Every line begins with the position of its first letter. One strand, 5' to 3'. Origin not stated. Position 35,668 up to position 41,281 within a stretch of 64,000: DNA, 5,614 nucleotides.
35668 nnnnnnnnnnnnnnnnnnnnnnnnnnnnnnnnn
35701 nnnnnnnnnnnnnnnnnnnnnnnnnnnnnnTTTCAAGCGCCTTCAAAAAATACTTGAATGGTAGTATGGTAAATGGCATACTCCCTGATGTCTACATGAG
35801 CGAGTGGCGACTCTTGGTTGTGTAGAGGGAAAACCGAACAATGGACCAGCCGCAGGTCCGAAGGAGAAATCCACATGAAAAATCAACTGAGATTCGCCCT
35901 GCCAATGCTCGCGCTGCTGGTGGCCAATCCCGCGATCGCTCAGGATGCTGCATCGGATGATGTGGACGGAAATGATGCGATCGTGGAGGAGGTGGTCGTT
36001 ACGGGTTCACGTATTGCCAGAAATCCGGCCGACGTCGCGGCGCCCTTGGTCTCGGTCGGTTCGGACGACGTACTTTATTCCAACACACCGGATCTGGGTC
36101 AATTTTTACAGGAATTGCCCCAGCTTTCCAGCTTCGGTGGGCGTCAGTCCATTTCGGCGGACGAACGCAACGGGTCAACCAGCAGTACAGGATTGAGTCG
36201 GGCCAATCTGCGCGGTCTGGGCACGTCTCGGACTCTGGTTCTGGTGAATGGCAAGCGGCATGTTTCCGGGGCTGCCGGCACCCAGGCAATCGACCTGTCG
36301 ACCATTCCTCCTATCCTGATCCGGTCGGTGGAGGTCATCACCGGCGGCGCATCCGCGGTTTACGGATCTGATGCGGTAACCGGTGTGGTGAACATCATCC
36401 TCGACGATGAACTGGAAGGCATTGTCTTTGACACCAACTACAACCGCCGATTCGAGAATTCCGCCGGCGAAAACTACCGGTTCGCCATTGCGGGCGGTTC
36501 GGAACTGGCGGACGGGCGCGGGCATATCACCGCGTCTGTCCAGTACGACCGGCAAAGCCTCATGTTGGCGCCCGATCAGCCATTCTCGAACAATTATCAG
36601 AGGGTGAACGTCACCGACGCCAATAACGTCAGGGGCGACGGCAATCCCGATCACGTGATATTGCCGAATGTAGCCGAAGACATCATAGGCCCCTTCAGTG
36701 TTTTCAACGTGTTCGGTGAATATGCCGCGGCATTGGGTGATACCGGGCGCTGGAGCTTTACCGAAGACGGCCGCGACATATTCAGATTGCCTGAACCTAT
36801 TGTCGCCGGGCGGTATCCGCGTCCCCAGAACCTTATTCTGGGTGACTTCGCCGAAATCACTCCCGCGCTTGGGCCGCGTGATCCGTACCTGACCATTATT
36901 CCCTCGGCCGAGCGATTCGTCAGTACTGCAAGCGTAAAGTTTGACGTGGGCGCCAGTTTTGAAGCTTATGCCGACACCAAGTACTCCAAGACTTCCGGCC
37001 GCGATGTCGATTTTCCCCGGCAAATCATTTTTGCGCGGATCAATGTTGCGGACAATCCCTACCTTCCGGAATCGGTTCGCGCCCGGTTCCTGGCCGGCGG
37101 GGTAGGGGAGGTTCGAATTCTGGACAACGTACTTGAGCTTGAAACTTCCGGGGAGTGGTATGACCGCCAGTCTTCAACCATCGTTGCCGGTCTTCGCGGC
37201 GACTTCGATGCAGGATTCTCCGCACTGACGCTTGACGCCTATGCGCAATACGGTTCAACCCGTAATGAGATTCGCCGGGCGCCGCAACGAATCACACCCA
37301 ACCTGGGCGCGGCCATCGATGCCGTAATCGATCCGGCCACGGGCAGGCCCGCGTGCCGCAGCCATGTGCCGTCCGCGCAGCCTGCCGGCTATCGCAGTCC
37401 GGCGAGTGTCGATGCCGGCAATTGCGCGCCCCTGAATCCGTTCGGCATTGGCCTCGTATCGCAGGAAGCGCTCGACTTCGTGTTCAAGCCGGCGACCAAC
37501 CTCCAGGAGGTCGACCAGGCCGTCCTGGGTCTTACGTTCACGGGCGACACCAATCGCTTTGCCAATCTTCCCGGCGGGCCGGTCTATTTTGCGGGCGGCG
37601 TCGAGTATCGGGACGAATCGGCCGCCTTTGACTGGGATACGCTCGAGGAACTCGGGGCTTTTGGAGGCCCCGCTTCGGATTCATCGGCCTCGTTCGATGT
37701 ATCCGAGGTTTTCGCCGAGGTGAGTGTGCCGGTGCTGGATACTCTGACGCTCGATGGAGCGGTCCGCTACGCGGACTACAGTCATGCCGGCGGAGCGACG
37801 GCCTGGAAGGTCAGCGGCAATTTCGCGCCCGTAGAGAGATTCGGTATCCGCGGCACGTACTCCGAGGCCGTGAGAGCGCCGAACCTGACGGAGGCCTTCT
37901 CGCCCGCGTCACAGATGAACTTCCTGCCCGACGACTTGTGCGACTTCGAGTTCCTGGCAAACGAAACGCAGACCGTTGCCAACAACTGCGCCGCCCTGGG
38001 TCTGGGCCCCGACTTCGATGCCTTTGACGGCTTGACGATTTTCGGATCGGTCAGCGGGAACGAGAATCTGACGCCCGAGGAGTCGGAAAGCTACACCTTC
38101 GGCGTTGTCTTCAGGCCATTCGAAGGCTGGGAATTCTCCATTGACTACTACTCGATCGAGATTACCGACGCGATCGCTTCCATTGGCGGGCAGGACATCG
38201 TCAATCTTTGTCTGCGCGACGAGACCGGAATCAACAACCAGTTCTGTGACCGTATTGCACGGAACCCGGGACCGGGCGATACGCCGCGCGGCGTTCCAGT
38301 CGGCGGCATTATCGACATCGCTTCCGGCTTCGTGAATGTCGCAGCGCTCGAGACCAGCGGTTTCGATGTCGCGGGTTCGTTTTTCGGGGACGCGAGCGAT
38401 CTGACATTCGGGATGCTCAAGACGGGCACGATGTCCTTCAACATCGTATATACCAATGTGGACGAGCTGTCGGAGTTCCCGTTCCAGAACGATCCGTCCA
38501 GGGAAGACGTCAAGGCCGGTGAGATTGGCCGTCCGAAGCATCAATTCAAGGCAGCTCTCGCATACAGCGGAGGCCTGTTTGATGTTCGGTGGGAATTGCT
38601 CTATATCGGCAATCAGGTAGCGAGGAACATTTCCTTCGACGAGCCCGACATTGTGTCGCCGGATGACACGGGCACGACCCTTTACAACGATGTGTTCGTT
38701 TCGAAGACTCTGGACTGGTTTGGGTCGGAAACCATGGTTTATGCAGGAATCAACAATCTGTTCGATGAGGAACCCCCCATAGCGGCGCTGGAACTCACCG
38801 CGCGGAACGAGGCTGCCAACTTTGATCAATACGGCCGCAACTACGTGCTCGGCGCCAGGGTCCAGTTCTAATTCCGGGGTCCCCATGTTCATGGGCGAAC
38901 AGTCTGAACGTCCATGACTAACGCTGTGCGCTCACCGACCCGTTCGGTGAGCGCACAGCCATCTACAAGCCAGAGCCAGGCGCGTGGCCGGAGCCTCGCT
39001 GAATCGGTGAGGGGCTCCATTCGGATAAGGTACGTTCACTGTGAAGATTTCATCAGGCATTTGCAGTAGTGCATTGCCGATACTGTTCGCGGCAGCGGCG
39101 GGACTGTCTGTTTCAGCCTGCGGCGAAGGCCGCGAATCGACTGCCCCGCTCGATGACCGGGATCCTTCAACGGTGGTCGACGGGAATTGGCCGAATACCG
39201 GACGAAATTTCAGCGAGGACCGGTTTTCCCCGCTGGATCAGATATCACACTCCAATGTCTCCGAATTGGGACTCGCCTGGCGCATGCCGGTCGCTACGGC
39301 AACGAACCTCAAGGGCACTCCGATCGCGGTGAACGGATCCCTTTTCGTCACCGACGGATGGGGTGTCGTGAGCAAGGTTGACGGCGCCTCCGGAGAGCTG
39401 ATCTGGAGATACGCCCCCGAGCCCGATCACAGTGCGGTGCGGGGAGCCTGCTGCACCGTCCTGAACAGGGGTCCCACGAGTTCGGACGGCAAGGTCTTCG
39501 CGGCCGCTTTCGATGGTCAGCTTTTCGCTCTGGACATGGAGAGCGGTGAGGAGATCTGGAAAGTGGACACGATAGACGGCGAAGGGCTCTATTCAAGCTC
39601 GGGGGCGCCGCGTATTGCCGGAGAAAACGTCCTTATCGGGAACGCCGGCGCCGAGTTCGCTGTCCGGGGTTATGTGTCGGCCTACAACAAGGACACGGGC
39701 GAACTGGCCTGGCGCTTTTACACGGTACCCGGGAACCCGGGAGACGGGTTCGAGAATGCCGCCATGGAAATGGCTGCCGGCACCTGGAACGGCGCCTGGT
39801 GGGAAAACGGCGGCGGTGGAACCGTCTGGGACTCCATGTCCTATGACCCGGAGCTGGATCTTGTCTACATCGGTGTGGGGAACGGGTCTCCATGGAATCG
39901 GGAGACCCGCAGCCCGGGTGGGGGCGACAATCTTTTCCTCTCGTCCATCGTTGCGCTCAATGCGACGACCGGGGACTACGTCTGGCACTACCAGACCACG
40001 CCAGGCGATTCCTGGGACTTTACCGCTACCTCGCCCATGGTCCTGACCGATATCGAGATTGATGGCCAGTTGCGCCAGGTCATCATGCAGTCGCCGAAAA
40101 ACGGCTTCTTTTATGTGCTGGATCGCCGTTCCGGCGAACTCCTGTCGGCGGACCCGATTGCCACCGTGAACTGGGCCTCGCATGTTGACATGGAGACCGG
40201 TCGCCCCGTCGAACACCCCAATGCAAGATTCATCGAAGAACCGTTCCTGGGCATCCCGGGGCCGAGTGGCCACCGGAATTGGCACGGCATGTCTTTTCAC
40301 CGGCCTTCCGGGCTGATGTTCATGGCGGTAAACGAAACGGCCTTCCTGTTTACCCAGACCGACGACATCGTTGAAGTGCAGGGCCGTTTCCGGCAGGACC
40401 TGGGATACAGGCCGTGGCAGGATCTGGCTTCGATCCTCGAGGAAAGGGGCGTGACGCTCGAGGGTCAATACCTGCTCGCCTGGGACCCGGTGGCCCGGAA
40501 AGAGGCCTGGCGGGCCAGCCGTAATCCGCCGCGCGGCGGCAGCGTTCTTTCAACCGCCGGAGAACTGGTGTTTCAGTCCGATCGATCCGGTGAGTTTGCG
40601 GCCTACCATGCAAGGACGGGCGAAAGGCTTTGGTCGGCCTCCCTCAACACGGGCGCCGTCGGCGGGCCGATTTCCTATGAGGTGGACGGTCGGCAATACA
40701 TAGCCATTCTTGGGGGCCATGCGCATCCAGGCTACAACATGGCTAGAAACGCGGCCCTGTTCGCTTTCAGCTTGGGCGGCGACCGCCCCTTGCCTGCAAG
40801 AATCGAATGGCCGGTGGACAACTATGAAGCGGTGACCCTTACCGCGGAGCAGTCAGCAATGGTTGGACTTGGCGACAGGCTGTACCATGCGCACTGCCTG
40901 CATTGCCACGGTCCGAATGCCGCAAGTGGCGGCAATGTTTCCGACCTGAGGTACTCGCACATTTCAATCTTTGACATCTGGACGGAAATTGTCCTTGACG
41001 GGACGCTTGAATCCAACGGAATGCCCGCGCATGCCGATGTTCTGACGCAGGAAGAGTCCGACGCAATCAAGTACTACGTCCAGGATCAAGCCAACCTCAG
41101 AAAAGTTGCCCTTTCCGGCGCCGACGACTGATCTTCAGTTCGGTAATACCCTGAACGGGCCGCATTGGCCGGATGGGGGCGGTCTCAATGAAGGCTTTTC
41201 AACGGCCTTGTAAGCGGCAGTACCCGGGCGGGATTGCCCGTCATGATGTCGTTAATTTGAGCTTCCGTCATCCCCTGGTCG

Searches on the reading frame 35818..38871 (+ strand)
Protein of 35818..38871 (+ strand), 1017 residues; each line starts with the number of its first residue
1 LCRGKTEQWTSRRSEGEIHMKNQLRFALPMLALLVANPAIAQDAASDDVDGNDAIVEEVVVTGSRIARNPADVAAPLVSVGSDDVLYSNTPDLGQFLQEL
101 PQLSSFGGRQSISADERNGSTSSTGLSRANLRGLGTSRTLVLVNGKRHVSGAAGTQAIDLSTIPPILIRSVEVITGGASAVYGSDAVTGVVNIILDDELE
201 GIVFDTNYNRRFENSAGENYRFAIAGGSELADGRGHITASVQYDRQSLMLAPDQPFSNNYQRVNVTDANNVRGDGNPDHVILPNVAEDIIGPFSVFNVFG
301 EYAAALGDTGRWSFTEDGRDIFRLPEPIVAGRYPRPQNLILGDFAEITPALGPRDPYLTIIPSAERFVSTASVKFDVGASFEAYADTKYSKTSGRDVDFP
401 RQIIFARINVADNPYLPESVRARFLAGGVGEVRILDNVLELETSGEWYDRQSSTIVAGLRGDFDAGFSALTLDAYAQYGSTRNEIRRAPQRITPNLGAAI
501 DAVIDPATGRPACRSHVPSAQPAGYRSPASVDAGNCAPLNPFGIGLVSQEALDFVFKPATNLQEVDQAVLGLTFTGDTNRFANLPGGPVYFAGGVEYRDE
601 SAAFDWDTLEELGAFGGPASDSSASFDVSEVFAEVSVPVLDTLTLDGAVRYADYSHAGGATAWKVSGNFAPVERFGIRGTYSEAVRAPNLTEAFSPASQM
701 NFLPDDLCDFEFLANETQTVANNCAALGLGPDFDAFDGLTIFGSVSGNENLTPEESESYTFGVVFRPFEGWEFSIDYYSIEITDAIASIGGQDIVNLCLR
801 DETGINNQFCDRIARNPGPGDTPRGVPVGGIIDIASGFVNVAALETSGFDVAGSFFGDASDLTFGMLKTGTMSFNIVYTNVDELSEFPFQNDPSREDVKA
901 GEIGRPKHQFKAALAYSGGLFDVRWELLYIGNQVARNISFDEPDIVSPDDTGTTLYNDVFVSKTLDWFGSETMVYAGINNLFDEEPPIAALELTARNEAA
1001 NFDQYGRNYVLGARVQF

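Call 66: search_protein_families(library=ncbifam, proteins=[window:35818-38871:+], max_evalue=0.001)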
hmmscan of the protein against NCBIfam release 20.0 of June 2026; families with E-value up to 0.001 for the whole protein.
window:35818-38871:+ (1017 aa): 21 families
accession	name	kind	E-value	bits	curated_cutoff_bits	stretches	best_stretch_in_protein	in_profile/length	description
NF007926.1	PRK10641.1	equivalog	8.1e-23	80.8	836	1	51-206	22-164/617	TonB-dependent vitamin B12 receptor BtuB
TIGR01785.1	TonB-hemin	subfamily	5.3e-19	68.1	316.85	1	57-193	2-126/677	TonB-dependent heme/hemoglobin receptor family protein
NF010010.0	PRK13483.1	equivalog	2.7e-18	65.3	927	1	32-195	10-162/660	ligand-gated channel protein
TIGR01779.1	TonB-B12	equivalog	1.1e-17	63.9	599.7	1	53-197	26-155/614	TonB-dependent vitamin B12 receptor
TIGR01786.1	TonB-hemlactrns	subfamily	2.9e-17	62.3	323.75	2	653-1017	430-719/719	TonB-dependent hemoglobin/transferrin/lactoferrin family receptor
NF007478.2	PRK10064.1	equivalog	1.7e-16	59.7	745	1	23-195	7-157/663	catecholate siderophore receptor CirA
NF010048.1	PRK13524.1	subfamily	4.7e-14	51.8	493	1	128-200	99-180/744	FepA family TonB-dependent siderophore receptor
NF010011.0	PRK13484.1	equivalog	3.1e-12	45.6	1197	1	129-195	88-158/682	IreA family TonB-dependent siderophore receptor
NF010012.0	PRK13486.1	equivalog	5.6e-12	44.8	924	1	114-198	71-160/696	TonB-dependent receptor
NF010038.0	PRK13513.1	equivalog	8.5e-12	44.4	942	1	126-195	90-164/659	ligand-gated channel protein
NF052649.1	TonRcptRhtA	equivalog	1.3e-10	40.1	1100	1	30-195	14-164/744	TonB-dependent siderophore receptor RhtA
TIGR01782.1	TonB-Xanth-Caul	subfamily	2.4e-10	39.4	310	1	129-601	65-448/868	TonB-dependent receptor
NF010051.0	PRK13528.1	subfamily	4.4e-10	38.4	583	1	119-196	86-172/727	FepA family TonB-dependent siderophore receptor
NF050067.1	TonBEntbctnRecCfrA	equivalog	8.2e-10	37.6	1200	1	120-196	78-158/698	TonB-dependent ferric enterobactin receptor CfrA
TIGR01783.1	TonB-siderophor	subfamily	4.6e-09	35.5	223.5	1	119-194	39-106/649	TonB-dependent siderophore receptor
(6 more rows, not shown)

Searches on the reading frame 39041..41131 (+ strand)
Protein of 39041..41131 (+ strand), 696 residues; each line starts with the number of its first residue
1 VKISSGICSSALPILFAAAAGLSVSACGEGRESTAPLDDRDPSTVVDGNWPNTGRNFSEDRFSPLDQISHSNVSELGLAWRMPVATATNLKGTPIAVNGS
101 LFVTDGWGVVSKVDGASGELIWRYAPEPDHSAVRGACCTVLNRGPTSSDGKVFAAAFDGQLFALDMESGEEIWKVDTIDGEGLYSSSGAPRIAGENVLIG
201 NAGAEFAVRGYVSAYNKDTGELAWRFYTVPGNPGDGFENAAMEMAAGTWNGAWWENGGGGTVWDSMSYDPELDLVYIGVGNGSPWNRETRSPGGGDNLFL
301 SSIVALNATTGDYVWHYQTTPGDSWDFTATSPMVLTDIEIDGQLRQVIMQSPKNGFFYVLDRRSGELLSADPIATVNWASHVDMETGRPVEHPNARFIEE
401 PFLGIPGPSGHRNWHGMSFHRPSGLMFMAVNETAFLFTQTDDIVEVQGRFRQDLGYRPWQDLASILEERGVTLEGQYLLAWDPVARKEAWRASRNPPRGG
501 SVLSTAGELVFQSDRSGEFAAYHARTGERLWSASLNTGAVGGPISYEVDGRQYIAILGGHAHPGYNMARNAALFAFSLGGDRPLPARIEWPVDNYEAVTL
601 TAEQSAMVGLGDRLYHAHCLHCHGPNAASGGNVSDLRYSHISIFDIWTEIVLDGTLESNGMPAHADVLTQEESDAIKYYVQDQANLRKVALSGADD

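Call 3: search_protein_families(library=pfam, proteins=[window:39041-41131:+], max_evalue=0.01)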
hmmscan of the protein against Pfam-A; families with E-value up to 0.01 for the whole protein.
window:39041-41131:+ (696 aa): 5 families
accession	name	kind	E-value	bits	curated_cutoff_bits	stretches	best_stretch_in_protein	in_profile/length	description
PF01011.28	PQQ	-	3.6e-75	254.3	26.7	2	50-368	1-335/595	Glucose/ethanol/alcohol dehydrogenase, beta-propeller domain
PF13360.13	PQQ_2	-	3.8e-27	95.9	27.6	2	79-225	16-143/233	Outer membrane protein assembly factor BamB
PF13570.13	Beta-prop_ACSF4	-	7.8e-10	39.1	133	1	100-226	63-171/329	Beta-alanine-activating enzyme, beta-propeller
PF13442.11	Cytochrome_CBB3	-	1e-07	32.6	27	1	611-680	6-68/68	Cytochrome C oxidase, cbb3-type, subunit III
PF23727.1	Beta-prop_FAM234A_B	-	0.0041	16.1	26.4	0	110-175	54-116/467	FAM234A/B beta-propeller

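Call 4: search_protein_families(library=ncbifam, proteins=[window:39041-41131:+], max_evalue=0.01)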
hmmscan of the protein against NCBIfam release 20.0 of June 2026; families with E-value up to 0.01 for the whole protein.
window:39041-41131:+ (696 aa): 8 families
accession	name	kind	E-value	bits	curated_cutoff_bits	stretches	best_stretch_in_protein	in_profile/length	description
TIGR03075.1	PQQ_enz_alc_DH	subfamily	1.7e-156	521.9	480.05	1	47-560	18-528/530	PQQ-dependent dehydrogenase, methanol/ethanol family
TIGR04528.1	acido_non_PQQ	subfamily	6.6e-99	331.9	650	1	49-560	5-486/493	acido-empty-quinoprotein group A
TIGR03074.1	PQQ_membr_DH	subfamily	1.2e-55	188.8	832.65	2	32-369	139-502/783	membrane-bound PQQ-dependent dehydrogenase, glucose/quinate/shikimate family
TIGR03300.1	assembly_YfgL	equivalog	8e-21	74.1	285.2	1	62-227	28-172/377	outer membrane protein assembly factor BamB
NF008351.0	PRK11138.1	equivalog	2.9e-17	62.2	423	1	93-226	64-186/394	outer membrane protein assembly factor BamB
TIGR04494.1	c550_PedF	equivalog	4.8e-09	36.2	122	1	603-682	46-129/133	cytochrome c-550 PedF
NF011054.0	PRK14486.1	equivalog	2.9e-06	27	447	1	596-684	203-291/294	putative bifunctional cbb3-type cytochrome c oxidase subunit II/cytochrome c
NF053615.1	SerThrKinAfsKStmc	equivalog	8.6e-06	24.7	1300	1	79-179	596-694/809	protein serine/threonine kinase AfsK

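Call 65: search_solved_structures(query=window:39041-41131:+, max_evalue=1e-40)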
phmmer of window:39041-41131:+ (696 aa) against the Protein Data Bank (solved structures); distinct sequences matched with E-value up to 1e-40: 26.
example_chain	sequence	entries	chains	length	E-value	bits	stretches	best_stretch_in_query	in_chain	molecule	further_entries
1kv9_A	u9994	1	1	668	1.4e-177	595.1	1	46-682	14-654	TYPE II QUINOHEMOPROTEIN ALCOHOL DEHYDROGENASE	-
1kb0_A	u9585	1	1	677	1.1e-161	542.6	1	49-685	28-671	quinohemoprotein alcohol dehydrogenase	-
1yiq_A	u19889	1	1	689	3.5e-158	531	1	47-684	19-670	Quinohemoprotein alcohol dehydrogenase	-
8gy2_A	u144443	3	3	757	1e-137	463.3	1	13-685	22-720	Alcohol dehydrogenase (quinone), dehydrogenase subunit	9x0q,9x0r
4mae_A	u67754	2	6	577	6.8e-82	278.8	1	47-560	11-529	Methanol dehydrogenase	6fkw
6dam_A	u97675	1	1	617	1.3e-79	271.3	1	44-560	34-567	Lanthanide-dependent methanol dehydrogenase XoxF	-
4tqo_B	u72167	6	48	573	4.2e-79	269.6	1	45-566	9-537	Methanol dehydrogenase protein, large subunit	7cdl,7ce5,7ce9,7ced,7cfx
6zcv_A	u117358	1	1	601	2.2e-78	267.2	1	41-560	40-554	Quinoprotein ethanol dehydrogenase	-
6zcw_A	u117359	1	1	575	3.4e-77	263.3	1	54-560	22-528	Quinoprotein ethanol dehydrogenase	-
7o6z_A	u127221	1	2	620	6.8e-76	259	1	38-559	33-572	Methanol dehydrogenase (Cytochrome c) subunit 1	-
1lrw_A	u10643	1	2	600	1.7e-73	251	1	48-568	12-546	methanol dehydrogenase subunit 1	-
2d0v_A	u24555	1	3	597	4.2e-73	249.7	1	48-566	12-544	methanol dehydrogenase large subunit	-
9ism_A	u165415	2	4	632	7.2e-72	245.7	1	44-568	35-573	Methanol dehydrogenase, alpha subunit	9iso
1w6s_A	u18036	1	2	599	2.5e-71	243.9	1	46-568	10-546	METHANOL DEHYDROGENASE SUBUNIT 1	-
1h4i_A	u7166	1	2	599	3.5e-71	243.4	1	46-568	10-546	METHANOL DEHYDROGENASE SUBUNIT 1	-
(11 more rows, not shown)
